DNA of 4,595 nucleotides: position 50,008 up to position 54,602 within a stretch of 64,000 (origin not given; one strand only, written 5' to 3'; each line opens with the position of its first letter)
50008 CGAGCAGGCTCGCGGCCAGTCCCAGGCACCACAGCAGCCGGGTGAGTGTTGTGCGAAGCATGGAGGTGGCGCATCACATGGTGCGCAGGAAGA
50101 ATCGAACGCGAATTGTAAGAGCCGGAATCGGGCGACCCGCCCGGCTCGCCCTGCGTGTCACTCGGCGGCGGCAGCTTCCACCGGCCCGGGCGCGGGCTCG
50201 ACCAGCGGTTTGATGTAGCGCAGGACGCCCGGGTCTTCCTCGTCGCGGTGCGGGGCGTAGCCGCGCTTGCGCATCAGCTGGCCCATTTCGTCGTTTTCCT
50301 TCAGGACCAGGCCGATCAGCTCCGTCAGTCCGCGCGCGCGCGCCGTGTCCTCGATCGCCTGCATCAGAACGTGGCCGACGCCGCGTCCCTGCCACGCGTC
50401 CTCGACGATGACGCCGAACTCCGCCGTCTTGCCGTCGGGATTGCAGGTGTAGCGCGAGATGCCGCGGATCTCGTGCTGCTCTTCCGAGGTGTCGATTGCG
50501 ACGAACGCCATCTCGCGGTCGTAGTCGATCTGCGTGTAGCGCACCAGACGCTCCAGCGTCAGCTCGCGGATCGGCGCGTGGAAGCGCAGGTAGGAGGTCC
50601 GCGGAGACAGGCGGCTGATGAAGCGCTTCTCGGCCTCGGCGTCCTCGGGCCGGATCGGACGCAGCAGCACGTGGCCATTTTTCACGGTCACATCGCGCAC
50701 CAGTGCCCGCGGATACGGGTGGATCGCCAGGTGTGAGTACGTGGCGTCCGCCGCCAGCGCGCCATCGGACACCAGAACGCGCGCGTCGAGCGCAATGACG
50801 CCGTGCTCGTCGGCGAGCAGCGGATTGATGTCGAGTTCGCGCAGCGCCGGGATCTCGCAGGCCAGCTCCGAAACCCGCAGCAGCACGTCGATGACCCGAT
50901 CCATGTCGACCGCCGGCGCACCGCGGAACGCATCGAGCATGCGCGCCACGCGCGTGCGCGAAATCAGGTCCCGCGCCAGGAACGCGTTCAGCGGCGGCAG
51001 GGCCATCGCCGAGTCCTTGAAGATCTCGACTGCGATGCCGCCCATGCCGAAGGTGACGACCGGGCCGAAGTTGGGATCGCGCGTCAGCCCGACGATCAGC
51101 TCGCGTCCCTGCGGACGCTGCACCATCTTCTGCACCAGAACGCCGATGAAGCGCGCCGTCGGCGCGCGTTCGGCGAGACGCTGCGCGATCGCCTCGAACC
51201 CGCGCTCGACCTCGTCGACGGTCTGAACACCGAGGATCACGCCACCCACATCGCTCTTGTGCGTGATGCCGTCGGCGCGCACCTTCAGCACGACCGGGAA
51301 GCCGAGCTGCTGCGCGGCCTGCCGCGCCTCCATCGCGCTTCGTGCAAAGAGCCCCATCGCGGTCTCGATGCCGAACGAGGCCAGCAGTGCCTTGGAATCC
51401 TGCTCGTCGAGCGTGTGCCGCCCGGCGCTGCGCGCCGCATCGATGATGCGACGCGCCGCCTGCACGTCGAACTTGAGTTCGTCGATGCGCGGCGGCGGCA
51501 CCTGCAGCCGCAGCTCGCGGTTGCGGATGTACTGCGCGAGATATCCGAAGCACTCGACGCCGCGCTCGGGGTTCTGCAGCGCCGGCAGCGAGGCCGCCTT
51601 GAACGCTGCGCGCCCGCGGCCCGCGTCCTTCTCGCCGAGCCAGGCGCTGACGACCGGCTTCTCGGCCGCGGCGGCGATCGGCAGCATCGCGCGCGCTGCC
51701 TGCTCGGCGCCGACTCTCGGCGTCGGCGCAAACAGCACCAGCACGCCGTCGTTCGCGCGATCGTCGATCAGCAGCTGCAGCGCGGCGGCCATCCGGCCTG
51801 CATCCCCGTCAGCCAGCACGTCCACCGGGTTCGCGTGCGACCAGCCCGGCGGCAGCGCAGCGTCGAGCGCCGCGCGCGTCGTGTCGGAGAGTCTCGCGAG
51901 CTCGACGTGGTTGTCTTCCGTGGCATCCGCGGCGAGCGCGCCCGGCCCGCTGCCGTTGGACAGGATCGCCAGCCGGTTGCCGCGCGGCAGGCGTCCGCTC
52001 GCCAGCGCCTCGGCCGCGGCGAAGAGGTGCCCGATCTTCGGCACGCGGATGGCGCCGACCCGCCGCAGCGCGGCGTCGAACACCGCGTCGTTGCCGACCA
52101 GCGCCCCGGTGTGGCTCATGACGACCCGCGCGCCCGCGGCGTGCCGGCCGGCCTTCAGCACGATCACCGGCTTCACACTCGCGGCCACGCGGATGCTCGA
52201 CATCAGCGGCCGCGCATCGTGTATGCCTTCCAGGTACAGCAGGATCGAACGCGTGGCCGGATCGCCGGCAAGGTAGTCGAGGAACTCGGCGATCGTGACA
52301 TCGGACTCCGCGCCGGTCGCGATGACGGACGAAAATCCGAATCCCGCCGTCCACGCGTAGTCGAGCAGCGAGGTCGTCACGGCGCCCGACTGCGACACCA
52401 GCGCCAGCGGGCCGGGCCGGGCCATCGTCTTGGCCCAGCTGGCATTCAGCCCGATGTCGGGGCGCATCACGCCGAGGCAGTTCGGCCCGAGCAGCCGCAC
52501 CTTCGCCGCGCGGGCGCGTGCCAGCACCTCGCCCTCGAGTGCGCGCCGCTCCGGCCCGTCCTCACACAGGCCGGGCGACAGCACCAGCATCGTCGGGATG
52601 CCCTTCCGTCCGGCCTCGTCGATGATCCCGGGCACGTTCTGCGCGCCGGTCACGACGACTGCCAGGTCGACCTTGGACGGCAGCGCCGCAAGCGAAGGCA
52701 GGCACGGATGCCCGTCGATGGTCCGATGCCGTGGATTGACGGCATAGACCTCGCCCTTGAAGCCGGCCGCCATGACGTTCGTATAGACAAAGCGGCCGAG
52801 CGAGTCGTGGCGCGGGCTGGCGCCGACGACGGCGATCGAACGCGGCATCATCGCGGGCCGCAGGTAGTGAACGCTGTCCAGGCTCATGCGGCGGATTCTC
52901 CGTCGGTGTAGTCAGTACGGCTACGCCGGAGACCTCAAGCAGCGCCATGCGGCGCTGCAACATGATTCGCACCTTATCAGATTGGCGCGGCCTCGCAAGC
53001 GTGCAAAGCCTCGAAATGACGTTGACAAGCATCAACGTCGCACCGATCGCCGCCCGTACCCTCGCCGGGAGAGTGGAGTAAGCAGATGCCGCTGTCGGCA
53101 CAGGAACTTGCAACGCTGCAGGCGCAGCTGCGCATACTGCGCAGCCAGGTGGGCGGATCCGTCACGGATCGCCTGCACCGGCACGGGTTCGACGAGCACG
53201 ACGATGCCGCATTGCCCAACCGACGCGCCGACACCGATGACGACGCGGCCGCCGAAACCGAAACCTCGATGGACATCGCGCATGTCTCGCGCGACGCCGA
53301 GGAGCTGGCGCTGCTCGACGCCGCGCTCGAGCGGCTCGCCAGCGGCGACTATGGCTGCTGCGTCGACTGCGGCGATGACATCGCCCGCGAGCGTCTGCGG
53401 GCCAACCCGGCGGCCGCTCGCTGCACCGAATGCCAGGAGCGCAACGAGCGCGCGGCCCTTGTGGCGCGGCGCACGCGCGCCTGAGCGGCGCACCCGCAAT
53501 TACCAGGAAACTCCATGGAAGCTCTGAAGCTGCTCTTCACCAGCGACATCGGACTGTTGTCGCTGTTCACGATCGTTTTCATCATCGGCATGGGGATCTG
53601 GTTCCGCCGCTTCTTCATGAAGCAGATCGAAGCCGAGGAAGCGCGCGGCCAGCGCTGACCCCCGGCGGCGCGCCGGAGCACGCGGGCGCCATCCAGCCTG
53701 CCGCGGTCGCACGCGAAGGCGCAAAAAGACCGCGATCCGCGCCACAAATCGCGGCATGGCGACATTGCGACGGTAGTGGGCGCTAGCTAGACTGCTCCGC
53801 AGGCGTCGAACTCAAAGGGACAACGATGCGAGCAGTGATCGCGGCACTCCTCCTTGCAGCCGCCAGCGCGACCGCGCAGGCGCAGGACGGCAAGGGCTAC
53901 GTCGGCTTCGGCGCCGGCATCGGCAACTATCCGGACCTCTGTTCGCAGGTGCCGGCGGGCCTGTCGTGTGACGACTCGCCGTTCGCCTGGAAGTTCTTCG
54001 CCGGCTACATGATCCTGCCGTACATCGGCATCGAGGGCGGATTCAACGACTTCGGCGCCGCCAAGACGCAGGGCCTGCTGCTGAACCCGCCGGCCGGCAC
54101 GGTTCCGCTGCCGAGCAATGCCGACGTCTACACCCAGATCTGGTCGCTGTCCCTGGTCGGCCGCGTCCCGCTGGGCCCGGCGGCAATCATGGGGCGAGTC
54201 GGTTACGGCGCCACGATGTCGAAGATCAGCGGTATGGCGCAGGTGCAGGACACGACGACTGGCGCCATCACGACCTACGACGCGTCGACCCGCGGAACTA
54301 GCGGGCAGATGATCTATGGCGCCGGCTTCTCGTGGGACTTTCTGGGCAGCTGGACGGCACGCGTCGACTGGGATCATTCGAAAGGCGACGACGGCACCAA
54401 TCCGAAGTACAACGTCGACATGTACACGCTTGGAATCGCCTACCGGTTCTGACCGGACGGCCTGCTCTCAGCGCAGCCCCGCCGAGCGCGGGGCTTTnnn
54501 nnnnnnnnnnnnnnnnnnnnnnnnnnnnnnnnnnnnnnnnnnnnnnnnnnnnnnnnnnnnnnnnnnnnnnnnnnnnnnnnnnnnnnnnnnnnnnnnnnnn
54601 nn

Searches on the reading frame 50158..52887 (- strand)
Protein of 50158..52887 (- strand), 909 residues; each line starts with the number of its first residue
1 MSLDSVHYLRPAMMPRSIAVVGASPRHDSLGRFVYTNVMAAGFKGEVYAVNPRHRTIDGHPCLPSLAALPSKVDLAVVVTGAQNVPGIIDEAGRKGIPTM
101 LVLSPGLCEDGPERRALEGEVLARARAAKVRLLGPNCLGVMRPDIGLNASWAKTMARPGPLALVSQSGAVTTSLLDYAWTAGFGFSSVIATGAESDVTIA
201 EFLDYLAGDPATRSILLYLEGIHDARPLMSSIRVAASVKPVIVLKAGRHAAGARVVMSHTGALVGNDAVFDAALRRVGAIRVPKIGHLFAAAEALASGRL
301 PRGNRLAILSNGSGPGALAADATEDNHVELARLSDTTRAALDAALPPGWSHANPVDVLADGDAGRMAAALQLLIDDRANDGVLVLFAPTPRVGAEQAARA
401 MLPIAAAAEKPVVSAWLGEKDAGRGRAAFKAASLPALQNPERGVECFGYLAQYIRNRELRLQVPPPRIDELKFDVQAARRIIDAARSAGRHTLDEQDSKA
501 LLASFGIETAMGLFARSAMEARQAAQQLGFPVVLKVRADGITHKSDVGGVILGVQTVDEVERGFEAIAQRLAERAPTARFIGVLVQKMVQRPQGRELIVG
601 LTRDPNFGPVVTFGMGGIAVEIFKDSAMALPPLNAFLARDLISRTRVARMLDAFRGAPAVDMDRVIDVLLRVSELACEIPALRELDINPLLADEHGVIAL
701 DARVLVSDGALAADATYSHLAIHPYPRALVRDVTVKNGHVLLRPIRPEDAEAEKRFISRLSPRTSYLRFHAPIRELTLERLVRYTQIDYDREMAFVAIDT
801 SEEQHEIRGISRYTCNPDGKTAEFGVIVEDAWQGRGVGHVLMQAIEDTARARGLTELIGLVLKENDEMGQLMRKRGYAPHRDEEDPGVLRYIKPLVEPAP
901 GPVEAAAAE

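Call 13: search_protein_families(library=pfam, proteins=[window:50158-52887:-], max_evalue=0.001)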
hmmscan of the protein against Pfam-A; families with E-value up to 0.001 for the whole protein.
window:50158-52887:- (909 aa): 7 families
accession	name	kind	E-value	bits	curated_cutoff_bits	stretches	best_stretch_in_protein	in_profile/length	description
PF13549.11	ATP-grasp_5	-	2.9e-84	282.3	27.6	1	485-706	2-221/221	ATP-grasp domain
PF13607.11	Succ_CoA_lig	-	9.2e-50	168.4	27.4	1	158-295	1-138/138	Succinyl-CoA ligase like flavodoxin domain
PF13380.12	CoA_binding_2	-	1.3e-25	90.5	22.8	1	16-142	1-115/116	CoA binding domain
PF02629.25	CoA_binding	-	2.7e-10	41.3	22.3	1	16-106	4-97/97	CoA binding domain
PF00583.31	Acetyltransf_1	-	1.8e-08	35.1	20.7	1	784-877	22-116/116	Acetyltransferase (GNAT) family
PF13302.13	Acetyltransf_3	-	6.6e-08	33.8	25.4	1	740-877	2-137/138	Acetyltransferase (GNAT) domain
PF13508.13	Acetyltransf_7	-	1.5e-05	25.7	27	1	795-877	6-82/84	Acetyltransferase (GNAT) domain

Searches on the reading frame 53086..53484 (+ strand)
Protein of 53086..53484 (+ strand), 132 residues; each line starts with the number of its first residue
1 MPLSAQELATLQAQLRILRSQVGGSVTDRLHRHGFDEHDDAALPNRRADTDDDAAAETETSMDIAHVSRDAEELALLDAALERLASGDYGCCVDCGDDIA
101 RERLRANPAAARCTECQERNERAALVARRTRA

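Call 13: search_protein_families(library=pfam, proteins=[window:53086-53484:+], max_evalue=0.001)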
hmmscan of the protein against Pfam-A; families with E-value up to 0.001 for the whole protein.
window:53086-53484:+ (132 aa): 1 family
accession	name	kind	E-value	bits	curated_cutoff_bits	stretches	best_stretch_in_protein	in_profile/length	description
PF01258.23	zf-dskA_traR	-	1.3e-11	44.7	24.9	1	87-122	1-36/36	Prokaryotic dksA/traR C4-type zinc finger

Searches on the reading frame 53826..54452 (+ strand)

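Call 13: search_protein_families(library=pfam, proteins=[window:53826-54452:+], max_evalue=0.001)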
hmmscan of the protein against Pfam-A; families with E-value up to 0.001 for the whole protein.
window:53826-54452:+ (208 aa): 2 families
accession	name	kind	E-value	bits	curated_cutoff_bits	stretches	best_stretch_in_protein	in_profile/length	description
PF13505.12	OMP_b-brl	-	6.1e-21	75.8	28.7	1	5-208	3-175/175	Outer membrane protein beta-barrel domain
PF01389.23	OmpA_membrane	-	3.1e-14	53.6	21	1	21-208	3-176/180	OmpA-like transmembrane domain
